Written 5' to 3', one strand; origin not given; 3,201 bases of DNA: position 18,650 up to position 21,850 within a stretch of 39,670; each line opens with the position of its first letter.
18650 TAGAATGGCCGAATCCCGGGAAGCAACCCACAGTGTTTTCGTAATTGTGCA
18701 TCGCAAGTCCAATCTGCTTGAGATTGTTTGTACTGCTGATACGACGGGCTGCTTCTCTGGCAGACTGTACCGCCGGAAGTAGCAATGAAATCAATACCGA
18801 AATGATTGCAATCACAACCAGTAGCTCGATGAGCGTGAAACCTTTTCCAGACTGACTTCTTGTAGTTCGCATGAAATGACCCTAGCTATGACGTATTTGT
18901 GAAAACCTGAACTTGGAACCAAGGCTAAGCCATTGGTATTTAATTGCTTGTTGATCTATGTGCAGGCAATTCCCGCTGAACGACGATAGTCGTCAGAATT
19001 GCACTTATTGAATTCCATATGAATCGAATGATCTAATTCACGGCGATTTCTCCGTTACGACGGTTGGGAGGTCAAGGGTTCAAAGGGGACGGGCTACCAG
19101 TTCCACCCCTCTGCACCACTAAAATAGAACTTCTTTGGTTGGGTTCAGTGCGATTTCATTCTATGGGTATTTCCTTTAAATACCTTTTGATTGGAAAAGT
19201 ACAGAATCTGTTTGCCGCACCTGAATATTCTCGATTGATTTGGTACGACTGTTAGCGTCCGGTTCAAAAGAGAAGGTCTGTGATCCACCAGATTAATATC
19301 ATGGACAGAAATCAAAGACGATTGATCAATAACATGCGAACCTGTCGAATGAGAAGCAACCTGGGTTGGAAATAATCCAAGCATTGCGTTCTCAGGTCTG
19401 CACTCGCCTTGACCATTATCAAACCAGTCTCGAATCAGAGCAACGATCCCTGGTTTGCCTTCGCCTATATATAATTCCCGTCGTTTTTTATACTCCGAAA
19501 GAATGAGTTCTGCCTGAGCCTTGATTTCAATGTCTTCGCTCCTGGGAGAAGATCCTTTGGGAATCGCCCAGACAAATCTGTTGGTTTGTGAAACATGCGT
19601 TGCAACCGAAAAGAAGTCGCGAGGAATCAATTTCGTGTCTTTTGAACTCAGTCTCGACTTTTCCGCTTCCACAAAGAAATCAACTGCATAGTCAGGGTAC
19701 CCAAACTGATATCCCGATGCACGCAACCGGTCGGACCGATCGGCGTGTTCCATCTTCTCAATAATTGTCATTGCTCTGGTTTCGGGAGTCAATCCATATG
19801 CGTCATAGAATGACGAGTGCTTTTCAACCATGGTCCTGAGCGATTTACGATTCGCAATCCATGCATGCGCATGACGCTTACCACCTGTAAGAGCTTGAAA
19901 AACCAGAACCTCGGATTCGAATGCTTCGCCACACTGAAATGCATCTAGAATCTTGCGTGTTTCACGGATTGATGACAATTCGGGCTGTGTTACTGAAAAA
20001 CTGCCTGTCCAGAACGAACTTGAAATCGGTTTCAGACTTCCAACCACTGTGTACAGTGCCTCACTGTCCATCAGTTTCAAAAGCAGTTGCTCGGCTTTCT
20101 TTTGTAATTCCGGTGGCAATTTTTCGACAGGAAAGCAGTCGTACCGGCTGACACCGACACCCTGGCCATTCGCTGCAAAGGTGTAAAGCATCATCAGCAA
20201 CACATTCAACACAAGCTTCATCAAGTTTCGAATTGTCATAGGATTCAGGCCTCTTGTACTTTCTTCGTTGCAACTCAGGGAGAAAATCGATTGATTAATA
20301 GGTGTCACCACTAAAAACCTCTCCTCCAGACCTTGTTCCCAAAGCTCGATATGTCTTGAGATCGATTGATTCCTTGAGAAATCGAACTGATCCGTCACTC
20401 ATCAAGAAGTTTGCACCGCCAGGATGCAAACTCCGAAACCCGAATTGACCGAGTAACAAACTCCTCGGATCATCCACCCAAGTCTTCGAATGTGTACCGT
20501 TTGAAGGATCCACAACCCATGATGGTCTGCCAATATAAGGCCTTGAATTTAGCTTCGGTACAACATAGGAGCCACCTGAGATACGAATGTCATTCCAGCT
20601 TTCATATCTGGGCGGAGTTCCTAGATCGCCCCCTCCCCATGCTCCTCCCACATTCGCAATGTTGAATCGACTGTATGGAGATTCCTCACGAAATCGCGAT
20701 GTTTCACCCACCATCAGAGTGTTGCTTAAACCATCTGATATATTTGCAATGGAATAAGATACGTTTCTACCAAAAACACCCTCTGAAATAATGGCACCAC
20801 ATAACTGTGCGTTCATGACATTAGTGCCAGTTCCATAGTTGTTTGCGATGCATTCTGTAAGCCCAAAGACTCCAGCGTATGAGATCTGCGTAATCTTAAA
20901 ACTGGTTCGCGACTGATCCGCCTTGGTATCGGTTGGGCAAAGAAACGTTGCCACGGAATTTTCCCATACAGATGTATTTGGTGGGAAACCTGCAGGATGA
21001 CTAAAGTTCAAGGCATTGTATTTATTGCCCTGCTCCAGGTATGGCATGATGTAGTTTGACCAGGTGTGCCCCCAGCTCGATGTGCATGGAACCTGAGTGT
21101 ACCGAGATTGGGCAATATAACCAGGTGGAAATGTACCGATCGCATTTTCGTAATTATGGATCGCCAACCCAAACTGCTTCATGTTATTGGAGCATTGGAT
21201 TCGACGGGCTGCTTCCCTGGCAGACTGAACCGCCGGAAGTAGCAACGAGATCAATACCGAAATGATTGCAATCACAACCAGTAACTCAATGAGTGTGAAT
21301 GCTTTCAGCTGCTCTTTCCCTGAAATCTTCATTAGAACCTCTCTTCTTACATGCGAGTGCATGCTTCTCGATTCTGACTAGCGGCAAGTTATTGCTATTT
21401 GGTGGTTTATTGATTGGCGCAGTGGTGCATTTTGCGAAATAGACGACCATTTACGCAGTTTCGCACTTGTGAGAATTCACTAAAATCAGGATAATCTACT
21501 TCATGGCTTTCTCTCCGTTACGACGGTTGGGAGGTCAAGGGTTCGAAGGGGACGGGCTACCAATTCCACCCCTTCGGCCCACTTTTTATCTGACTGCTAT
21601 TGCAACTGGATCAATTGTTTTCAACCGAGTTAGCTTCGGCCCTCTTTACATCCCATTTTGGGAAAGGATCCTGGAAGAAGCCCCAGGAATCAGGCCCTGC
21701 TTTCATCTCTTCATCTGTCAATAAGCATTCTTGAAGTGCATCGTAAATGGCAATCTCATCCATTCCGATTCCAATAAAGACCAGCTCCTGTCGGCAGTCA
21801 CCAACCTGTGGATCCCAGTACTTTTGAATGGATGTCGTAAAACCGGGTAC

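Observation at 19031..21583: Nearly identical ~90-nt structured leader upstream of both DUF1559 genes, with compensatory base changes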

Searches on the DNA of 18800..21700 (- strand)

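Call 4: search_rna_families(source=window, start=18800, end=21700, threshold=evalue, max_evalue=10, show_alignments=4)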
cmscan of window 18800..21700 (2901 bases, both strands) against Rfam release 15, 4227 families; matches with E-value up to 10: 0.
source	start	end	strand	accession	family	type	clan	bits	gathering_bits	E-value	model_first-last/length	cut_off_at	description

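Call 36: build_rna_model(alignment_id=A3, structure=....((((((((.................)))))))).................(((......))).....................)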
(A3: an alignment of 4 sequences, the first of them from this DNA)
Model R1 built from alignment A3 (4 sequences, 87 columns); structure: as given.
model positions 86; base pairs 11; branch points 1; effective number of sequences 1.5; information 0.662 bits per position. Calibrated on 0.2 Mb of random sequence (short: E-values are rough).
structure used (alignment columns):
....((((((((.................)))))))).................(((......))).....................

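Call 37: search_with_rna_model(model_id=R1, source=window, filters=off, max_evalue=10, show_alignments=4)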
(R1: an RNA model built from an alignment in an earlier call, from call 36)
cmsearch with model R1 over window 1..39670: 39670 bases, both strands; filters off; matches with E-value up to 10: 18.
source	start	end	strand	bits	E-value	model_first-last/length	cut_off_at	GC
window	21494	21579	-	110.3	1.1e-27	1-86/86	no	0.57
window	19031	19116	-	108.9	2.8e-27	1-86/86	no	0.56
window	32264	32340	-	11.9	0.16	1-86/86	no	0.53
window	21541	21631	+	9.2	0.87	1-86/86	no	0.48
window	18707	18795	+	7.3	2.7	1-86/86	no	0.48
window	38072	38147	-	7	3.3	1-86/86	no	0.5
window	19078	19145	+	6.8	3.9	1-86/86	no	0.5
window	29640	29712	+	6.6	4.3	1-86/86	no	0.47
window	31114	31176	+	6.2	5.4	1-86/86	no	0.51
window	21172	21238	-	6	6.3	1-86/86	no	0.54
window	31399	31468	-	5.7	7.2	1-86/86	no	0.5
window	22836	22860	-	5.7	7.4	1-86/86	no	0.44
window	37770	37842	+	5.6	7.7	1-86/86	no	0.56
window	26100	26119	-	5.5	8.2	1-86/86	no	0.45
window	38779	38849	+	5.5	8.5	1-86/86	no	0.56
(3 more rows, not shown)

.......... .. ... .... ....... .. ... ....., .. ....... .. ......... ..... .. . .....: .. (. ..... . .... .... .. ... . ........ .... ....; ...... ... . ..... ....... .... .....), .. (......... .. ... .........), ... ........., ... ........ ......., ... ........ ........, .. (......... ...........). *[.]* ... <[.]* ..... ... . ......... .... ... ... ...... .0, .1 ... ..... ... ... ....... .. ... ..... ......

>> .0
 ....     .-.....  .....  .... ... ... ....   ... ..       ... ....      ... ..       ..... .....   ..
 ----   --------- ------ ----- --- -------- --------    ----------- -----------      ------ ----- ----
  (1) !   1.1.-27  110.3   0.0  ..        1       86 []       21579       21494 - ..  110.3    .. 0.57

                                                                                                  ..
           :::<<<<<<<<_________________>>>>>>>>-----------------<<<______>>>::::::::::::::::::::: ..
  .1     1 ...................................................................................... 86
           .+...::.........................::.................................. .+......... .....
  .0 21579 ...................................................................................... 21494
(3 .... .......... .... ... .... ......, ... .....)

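Call 38: search_with_rna_model(model_id=R1, sources=[L001, L005, L006, L007, L013, L015, L018, L022, L020, L021], filters=off, max_evalue=10, show_alignments=0)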
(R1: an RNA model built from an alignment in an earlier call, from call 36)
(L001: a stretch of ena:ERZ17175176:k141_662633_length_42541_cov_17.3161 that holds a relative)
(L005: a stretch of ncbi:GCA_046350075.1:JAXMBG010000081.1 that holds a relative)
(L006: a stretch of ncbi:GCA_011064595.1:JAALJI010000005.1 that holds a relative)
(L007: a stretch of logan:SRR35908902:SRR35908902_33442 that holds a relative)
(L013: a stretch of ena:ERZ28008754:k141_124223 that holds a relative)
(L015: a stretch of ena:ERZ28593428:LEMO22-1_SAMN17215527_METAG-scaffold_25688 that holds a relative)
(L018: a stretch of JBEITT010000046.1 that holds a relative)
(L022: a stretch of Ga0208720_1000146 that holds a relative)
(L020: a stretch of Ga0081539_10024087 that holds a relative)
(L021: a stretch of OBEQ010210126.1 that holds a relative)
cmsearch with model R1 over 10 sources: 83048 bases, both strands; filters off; matches with E-value up to 10: 21.
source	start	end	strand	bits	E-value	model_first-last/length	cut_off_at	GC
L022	4317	4402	+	110.3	2.4e-27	1-86/86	no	0.57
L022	6774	6859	+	110.1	2.8e-27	1-86/86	no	0.56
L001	5763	5845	+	89.9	6.4e-22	1-86/86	no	0.58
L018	1359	1441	-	89.9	6.4e-22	1-86/86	no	0.58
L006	433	516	-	9.6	1.4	1-86/86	no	0.62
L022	4265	4355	-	9.2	1.8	1-86/86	no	0.48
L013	2320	2399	+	9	2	1-86/86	no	0.32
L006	6280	6360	-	8.4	3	1-86/86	no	0.57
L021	2156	2222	-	8.1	3.5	1-86/86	no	0.51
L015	2825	2912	-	7.9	4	1-86/86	no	0.72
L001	10028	10100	-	7.7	4.6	1-86/86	no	0.52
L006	12921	12998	-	7.4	5.3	1-86/86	no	0.64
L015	1309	1339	-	7.4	5.4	4-36/86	no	0.74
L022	6745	6812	-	7.4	5.6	1-86/86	no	0.51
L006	2162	2250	+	7.3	5.7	1-86/86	no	0.6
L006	6803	6860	+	7.3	5.9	1-86/86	no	0.71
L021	37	114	-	7.2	6.1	1-86/86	no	0.47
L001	5766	5798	-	7.1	6.4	4-36/86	no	0.67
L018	1406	1438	+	7.1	6.4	4-36/86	no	0.67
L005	10184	10282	+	6.8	7.9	1-86/86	no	0.7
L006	12176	12278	-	6.7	8.2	1-86/86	no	0.71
